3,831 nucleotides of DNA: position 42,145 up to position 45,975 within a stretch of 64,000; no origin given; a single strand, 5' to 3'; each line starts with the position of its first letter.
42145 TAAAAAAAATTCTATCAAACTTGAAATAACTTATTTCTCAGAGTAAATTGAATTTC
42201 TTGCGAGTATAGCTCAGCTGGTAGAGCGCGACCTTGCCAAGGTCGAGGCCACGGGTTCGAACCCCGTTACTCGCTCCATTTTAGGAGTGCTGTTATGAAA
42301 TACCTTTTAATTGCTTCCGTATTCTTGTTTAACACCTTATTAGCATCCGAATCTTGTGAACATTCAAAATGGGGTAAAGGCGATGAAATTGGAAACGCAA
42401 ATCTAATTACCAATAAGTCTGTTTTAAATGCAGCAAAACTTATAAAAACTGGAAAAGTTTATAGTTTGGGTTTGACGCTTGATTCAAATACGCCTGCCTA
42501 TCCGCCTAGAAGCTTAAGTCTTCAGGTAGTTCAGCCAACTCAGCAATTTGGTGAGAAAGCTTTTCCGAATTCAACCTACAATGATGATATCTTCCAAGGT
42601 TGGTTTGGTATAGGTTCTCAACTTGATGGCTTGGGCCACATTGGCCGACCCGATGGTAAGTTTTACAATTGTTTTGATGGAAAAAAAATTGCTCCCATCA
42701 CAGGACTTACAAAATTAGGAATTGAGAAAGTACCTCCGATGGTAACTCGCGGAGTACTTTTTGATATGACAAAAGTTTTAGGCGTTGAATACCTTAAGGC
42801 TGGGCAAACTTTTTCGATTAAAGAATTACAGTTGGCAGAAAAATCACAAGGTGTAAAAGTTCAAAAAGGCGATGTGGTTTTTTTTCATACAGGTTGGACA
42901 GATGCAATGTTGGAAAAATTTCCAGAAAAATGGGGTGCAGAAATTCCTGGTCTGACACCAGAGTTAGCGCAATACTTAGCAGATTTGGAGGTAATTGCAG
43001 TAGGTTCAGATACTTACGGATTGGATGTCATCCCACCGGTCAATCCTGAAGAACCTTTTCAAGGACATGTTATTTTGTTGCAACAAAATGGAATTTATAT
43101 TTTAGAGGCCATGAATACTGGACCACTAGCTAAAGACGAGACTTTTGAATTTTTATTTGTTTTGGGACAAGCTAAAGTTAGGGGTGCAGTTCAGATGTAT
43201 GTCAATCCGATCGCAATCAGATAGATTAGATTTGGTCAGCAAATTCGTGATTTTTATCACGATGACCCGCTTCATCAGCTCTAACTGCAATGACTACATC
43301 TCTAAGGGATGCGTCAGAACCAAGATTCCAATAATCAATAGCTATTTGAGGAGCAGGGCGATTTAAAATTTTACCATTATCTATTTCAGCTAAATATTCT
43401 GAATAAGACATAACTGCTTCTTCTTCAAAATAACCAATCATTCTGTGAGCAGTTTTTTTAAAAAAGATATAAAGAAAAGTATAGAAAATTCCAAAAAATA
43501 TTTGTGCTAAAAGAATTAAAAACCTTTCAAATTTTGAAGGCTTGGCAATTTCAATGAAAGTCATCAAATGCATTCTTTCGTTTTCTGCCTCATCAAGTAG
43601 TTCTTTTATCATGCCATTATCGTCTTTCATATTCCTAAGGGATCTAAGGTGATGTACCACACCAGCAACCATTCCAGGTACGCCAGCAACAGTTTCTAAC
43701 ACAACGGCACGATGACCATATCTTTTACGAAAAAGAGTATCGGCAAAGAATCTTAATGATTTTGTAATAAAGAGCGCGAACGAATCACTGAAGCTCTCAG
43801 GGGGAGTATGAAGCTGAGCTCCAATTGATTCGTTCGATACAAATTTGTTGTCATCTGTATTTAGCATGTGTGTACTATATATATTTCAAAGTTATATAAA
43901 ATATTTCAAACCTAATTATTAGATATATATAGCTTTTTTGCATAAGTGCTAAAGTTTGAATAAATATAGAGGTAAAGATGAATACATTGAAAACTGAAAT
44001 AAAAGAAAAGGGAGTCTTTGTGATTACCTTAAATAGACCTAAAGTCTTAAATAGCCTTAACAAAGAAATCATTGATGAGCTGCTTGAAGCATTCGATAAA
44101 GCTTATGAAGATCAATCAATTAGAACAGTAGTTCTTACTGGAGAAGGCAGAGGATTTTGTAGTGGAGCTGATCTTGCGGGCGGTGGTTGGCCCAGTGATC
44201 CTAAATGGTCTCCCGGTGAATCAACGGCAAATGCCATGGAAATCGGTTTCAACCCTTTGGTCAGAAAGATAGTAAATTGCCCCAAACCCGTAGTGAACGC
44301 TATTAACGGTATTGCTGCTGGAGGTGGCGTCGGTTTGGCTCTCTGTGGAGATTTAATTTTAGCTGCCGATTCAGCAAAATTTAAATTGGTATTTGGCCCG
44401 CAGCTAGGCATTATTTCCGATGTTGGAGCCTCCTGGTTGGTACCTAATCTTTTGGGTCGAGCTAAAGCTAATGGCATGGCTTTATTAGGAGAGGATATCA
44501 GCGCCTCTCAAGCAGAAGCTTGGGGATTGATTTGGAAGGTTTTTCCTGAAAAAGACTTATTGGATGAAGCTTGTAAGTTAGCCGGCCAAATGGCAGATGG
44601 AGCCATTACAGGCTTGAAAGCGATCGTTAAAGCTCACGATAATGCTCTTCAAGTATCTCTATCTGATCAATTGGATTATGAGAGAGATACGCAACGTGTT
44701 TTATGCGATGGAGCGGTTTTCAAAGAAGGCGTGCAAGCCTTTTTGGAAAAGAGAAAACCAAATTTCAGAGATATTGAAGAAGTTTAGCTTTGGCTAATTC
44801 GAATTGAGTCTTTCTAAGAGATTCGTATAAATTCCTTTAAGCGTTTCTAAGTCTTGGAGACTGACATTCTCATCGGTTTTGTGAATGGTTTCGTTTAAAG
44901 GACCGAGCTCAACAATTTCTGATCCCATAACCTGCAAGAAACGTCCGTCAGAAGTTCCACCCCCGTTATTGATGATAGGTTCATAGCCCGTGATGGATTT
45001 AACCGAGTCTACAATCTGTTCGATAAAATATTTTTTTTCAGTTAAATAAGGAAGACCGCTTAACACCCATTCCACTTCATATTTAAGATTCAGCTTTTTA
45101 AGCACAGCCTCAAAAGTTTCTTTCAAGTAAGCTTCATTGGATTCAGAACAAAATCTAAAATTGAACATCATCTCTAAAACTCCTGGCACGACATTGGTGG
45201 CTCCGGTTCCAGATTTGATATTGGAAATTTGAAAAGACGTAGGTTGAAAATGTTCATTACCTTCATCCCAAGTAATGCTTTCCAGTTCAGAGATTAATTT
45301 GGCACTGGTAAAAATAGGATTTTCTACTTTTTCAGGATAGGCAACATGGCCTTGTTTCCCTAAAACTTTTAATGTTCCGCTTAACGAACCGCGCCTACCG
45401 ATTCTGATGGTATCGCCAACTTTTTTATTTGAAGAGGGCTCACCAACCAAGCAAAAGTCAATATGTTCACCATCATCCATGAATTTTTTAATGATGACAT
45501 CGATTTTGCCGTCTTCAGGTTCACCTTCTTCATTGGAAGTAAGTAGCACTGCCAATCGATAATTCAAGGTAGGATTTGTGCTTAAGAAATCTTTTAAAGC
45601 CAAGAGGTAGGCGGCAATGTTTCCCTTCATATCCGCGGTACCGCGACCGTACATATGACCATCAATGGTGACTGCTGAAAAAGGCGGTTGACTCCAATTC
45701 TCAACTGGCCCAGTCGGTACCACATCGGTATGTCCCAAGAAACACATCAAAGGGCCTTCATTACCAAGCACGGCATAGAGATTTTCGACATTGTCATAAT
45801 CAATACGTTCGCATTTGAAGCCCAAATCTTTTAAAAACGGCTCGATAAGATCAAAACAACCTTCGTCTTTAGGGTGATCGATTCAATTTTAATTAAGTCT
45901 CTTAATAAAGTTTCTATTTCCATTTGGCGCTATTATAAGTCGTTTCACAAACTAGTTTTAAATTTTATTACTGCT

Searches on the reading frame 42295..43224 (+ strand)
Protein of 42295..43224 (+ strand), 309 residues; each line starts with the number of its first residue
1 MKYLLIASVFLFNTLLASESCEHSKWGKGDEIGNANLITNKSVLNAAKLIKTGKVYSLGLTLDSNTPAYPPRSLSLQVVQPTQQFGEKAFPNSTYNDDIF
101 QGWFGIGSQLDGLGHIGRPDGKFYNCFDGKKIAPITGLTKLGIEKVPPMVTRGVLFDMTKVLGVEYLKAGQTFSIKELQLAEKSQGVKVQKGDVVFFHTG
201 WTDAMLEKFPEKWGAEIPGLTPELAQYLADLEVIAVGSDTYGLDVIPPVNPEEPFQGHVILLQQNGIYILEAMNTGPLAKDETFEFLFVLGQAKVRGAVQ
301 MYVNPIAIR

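Call 79: search_protein_families(library=pfam, max_evalue=0.001, proteins=[window:42295-43224:+])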
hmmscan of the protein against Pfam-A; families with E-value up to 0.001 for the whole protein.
window:42295-43224:+ (309 aa): 1 family
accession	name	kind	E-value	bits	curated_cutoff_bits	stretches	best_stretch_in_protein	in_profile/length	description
PF04199.19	Cyclase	-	1.3e-19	71.3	23.1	1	57-244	2-141/142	Putative cyclase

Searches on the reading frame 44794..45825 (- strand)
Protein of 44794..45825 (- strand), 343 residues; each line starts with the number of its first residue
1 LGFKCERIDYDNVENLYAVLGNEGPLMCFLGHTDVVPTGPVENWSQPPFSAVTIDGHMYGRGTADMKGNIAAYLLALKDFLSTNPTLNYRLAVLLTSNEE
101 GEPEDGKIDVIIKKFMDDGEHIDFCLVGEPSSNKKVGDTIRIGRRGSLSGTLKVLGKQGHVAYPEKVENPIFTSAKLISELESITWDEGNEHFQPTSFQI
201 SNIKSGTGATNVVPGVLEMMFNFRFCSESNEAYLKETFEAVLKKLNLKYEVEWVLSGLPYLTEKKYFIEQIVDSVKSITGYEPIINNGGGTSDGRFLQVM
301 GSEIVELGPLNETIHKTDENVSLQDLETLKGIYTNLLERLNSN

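Call 79: search_protein_families(library=pfam, max_evalue=0.001, proteins=[window:44794-45825:-])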
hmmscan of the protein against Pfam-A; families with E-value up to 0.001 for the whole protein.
window:44794-45825:- (343 aa): 2 families
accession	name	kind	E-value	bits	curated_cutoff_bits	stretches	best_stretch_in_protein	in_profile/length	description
PF01546.33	Peptidase_M20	-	1.6e-39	136.4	24.6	1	29-338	2-205/206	Peptidase family M20/M25/M40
PF07687.19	M20_dimer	-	2.6e-25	88.9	21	1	142-249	1-106/107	Peptidase dimerisation domain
